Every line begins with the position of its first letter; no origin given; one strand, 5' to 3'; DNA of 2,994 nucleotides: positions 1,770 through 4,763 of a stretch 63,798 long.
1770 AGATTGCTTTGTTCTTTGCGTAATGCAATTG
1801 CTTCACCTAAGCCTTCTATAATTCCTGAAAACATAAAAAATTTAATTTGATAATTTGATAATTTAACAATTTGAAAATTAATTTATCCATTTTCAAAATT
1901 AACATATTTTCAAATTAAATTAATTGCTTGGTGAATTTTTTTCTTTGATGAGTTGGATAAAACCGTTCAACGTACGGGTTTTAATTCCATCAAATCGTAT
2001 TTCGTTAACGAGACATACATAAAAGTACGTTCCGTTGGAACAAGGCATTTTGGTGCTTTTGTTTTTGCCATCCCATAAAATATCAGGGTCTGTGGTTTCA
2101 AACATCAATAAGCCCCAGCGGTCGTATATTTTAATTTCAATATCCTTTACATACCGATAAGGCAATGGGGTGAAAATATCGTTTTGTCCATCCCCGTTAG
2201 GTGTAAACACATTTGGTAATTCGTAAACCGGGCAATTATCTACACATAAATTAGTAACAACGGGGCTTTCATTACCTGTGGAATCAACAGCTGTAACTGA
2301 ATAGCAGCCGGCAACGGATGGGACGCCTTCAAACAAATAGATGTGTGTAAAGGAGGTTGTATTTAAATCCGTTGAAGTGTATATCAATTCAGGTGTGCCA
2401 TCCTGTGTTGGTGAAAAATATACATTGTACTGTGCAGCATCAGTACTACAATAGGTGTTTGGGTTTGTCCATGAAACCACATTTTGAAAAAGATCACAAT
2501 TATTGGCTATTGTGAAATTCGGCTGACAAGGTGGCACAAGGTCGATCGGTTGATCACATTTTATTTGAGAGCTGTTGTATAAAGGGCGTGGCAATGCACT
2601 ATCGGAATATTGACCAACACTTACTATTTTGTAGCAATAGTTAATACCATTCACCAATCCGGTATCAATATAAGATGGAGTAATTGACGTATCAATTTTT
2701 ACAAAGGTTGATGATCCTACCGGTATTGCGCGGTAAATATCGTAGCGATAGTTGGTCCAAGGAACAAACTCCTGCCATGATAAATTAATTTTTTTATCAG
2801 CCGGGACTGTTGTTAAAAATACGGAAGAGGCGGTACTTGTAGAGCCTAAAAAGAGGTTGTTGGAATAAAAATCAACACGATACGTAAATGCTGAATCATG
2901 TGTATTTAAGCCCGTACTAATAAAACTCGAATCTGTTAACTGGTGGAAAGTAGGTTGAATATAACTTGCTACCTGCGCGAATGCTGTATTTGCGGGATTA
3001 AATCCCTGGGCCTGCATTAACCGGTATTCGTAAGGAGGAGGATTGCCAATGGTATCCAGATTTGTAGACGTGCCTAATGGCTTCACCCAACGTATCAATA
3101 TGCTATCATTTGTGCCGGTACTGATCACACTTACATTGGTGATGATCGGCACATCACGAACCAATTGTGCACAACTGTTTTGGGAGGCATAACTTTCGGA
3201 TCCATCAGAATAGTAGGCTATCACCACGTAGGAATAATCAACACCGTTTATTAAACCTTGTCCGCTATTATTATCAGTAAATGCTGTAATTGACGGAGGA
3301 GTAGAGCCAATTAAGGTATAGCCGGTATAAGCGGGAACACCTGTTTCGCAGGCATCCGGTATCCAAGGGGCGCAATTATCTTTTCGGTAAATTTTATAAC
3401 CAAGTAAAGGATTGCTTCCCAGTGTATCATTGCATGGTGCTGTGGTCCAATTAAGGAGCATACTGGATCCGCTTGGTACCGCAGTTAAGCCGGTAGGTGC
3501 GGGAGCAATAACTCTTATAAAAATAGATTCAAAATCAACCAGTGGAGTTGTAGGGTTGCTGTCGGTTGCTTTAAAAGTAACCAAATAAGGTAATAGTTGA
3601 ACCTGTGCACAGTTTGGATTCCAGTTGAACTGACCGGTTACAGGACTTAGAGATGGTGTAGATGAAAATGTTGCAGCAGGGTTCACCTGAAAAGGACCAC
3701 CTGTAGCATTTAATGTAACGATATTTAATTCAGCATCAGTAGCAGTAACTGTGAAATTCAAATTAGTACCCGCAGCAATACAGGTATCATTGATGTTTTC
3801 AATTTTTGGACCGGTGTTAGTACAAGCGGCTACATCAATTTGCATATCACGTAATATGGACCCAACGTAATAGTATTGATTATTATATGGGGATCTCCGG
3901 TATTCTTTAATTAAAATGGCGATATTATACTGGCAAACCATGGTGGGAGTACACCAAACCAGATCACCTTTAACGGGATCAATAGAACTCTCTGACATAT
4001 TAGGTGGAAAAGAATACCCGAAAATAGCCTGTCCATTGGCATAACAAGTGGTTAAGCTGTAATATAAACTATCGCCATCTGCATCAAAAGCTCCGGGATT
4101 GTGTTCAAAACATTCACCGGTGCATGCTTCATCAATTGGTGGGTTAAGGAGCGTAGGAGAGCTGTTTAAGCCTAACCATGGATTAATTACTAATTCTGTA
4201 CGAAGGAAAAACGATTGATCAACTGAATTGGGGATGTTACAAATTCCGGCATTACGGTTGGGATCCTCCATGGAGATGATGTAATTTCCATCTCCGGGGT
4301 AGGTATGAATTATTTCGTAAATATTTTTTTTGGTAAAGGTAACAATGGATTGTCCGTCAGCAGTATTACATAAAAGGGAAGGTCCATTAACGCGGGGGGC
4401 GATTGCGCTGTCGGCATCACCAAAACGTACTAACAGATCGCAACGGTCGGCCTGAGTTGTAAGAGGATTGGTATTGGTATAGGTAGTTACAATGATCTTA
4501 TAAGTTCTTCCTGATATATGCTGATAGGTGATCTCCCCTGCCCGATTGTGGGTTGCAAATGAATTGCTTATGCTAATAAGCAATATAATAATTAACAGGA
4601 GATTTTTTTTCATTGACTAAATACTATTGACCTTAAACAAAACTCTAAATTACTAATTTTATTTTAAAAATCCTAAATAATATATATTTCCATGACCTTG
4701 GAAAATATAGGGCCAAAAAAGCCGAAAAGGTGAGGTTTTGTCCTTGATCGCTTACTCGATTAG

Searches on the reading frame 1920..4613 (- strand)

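Call 33: search_protein_families(library=pfam, proteins=[window:1920-4613:-], max_evalue=0.001)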
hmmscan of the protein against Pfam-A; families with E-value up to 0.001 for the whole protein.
window:1920-4613:- (897 aa): 1 family
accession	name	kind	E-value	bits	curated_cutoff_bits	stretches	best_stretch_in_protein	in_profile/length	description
PF13585.12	CHU_C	-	9.1e-18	64.6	27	1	798-887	2-85/86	CHU_C Type IX secretion signal domain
